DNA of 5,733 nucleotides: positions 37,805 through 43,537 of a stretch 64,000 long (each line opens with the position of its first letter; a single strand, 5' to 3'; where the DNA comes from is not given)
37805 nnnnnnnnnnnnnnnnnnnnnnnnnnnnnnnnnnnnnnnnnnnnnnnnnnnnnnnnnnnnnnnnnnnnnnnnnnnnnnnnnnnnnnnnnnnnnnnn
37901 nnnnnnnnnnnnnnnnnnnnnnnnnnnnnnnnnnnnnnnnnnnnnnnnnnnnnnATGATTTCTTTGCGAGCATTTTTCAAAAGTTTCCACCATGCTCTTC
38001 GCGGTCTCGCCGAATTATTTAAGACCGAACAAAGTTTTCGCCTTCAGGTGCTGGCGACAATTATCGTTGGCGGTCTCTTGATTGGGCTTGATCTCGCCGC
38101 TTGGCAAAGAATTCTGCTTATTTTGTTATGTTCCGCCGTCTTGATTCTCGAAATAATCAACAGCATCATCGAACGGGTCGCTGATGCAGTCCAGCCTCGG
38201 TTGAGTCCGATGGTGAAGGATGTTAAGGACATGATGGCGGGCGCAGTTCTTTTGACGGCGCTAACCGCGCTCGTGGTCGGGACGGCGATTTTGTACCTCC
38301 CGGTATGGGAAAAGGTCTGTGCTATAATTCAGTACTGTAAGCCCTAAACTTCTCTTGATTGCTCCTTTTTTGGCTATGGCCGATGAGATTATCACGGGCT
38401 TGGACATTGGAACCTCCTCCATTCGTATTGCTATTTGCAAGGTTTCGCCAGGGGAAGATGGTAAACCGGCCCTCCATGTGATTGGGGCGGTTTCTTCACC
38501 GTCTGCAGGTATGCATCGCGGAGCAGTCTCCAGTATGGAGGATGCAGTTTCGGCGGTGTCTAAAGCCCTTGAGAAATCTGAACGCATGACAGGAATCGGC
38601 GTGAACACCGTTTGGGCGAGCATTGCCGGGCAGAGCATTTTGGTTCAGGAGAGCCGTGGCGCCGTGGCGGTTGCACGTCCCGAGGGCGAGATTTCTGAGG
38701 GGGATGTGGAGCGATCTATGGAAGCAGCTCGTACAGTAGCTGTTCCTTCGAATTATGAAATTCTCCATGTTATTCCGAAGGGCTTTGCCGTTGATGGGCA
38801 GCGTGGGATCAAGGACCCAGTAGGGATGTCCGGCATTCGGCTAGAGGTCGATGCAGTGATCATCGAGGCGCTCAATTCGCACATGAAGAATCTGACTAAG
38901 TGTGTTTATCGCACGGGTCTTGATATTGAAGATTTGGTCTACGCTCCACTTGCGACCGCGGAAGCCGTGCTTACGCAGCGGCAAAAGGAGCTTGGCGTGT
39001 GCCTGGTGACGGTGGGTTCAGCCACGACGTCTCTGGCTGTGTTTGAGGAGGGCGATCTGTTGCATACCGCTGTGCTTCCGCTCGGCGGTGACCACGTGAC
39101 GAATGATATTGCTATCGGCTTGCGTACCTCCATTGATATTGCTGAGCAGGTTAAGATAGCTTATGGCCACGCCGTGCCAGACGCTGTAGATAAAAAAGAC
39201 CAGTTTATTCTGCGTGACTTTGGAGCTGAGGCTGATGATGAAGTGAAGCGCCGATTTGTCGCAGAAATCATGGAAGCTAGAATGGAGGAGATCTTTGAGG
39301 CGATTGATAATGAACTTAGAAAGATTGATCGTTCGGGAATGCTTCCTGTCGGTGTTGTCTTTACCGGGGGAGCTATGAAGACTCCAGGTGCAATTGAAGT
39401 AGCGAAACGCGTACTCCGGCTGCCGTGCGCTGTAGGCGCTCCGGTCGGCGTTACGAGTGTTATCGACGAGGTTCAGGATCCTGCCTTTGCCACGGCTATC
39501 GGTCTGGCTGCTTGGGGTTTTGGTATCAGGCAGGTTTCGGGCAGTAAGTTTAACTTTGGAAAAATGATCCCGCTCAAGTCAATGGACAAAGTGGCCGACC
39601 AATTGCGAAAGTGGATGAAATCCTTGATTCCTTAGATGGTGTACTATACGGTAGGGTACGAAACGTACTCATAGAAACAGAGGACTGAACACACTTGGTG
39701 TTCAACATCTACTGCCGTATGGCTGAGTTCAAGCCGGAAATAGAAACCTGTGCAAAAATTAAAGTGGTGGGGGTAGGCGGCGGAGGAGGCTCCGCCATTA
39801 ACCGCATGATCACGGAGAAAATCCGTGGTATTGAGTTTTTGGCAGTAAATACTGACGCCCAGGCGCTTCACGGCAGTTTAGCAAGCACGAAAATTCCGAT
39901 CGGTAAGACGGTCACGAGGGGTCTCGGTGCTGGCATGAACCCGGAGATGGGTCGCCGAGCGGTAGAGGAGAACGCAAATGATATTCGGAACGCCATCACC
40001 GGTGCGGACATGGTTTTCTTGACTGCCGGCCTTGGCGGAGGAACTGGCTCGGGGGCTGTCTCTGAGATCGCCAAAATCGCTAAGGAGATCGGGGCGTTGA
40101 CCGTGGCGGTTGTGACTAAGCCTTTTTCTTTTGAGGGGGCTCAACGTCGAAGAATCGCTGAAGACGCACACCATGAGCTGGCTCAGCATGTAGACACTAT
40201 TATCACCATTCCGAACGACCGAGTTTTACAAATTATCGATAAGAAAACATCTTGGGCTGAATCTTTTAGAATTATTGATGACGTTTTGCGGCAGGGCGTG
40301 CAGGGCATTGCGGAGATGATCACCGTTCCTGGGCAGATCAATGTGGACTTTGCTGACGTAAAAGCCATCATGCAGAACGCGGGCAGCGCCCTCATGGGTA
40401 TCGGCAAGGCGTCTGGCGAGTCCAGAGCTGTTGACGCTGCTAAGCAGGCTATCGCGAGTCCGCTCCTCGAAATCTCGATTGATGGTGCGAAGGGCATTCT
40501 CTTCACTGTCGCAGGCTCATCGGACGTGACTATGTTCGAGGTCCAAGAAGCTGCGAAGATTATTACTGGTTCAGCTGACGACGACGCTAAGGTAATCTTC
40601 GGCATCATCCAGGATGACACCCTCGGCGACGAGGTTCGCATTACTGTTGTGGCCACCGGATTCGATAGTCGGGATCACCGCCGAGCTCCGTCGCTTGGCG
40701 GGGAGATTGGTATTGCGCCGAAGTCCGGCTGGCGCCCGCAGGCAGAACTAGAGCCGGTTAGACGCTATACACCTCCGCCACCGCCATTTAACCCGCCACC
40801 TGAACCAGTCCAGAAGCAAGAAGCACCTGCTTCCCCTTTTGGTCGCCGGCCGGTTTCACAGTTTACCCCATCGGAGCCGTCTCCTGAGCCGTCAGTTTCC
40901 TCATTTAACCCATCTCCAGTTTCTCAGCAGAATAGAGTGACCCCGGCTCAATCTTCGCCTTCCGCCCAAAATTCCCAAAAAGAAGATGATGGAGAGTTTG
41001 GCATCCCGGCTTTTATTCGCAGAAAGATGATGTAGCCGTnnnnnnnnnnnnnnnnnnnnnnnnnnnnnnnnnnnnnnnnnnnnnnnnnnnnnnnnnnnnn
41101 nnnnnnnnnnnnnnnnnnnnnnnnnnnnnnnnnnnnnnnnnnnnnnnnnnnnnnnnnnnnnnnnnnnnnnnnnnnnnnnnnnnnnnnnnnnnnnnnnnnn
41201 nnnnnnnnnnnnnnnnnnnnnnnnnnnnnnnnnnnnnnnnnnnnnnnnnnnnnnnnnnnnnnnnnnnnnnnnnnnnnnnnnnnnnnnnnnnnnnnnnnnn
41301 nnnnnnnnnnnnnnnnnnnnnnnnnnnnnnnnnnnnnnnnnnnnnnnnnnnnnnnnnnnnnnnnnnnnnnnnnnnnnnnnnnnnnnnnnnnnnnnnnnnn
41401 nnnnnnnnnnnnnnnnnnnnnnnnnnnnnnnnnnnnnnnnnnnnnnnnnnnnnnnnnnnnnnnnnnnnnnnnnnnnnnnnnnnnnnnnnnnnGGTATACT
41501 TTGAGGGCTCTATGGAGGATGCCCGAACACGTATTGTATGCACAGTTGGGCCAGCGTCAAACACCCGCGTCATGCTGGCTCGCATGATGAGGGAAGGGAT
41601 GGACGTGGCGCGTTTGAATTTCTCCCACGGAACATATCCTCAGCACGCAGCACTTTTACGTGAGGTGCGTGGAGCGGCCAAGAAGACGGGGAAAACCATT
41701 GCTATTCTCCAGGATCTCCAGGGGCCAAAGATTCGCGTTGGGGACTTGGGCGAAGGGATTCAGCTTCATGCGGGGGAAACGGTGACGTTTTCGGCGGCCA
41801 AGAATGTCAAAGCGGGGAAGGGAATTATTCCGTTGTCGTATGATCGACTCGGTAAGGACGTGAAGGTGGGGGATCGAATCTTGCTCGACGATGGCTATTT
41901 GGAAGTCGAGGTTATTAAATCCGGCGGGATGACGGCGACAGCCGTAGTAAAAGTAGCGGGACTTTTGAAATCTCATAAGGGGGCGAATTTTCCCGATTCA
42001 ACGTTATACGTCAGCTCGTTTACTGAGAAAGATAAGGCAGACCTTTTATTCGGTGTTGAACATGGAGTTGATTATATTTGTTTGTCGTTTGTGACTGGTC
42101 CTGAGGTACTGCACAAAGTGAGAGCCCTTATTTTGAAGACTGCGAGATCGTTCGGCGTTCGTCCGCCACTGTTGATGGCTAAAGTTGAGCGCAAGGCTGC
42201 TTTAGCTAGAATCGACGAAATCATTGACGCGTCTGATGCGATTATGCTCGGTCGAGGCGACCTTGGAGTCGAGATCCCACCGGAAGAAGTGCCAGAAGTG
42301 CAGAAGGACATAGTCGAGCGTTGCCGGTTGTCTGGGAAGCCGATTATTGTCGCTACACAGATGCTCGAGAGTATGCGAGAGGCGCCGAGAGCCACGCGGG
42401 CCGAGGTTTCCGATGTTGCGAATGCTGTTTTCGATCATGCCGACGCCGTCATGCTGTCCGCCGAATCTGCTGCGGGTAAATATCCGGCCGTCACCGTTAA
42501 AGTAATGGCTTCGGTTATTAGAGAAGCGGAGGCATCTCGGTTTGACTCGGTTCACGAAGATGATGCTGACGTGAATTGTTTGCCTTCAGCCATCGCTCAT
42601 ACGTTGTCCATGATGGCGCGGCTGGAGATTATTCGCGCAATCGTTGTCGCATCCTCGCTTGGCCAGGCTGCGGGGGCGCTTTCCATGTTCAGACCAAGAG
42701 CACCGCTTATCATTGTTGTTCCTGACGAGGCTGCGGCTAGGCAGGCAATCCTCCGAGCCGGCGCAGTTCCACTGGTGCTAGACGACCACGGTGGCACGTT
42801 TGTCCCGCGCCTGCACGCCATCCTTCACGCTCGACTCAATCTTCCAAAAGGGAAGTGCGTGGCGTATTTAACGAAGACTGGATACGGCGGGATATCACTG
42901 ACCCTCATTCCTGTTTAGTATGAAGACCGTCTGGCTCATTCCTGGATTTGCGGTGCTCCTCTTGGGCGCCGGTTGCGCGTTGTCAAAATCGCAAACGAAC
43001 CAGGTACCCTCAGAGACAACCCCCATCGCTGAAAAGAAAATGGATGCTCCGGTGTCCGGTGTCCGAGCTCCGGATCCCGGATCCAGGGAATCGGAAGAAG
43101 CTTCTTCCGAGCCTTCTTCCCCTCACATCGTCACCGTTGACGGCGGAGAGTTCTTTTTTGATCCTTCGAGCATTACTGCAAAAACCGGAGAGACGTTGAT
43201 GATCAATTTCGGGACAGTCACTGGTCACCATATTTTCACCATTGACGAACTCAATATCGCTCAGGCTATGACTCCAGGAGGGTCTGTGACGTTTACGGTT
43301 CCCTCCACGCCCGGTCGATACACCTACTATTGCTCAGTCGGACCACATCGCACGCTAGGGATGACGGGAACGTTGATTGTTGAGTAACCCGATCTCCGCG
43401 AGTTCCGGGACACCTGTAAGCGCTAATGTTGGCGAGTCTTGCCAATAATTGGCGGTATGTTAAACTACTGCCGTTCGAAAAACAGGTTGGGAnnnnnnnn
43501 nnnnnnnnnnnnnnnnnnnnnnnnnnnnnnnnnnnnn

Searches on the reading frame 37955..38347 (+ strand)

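Call 4: search_protein_families(library=pfam, proteins=[window:37955-38347:+], max_evalue=0.01)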
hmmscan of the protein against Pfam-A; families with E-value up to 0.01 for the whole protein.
window:37955-38347:+ (130 aa): 1 family
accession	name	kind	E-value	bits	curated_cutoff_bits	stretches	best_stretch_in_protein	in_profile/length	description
PF01219.24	DAGK_prokar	-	9e-28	96.6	22.3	1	13-113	2-102/102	Prokaryotic diacylglycerol kinase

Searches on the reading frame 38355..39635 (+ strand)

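Call 4: search_protein_families(library=pfam, proteins=[window:38355-39635:+], max_evalue=0.01)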
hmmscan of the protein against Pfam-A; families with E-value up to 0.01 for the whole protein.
window:38355-39635:+ (426 aa): 6 families
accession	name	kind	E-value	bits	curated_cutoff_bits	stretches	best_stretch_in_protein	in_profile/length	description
PF14450.12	FtsA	-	8.1e-35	120.4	31.8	1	216-383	1-127/127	Cell division protein FtsA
PF02491.25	SHS2_FTSA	-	4.8e-27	94.6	25.4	1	92-170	1-78/79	SHS2 domain inserted in FTSA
PF11104.14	PilM_2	-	2.6e-07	30.3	27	1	199-301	166-263/340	Type IV pilus assembly protein PilM;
PF06723.19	MreB_Mbl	-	3.2e-07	30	27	1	211-361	143-304/327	MreB/Mbl protein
PF25216.1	Volactin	-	0.00057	19.9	35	1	218-383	171-316/321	Volactin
PF06277.17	EutA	-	0.0038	16.6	27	1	188-252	120-182/475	Ethanolamine utilisation protein EutA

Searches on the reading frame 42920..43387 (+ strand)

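Call 56: search_protein_families(library=pfam, proteins=[window:42920-43387:+], max_evalue=0.001)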
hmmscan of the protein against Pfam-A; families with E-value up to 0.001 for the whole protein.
window:42920-43387:+ (155 aa): 2 families
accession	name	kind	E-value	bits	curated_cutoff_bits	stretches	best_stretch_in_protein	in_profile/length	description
PF00127.26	Copper-bind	-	3.5e-10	40.6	21.2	1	71-155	5-99/99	Copper binding proteins, plastocyanin/azurin family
PF13473.12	Cupredoxin_1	-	4.5e-08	33.5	27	1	71-154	25-104/104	Cupredoxin-like domain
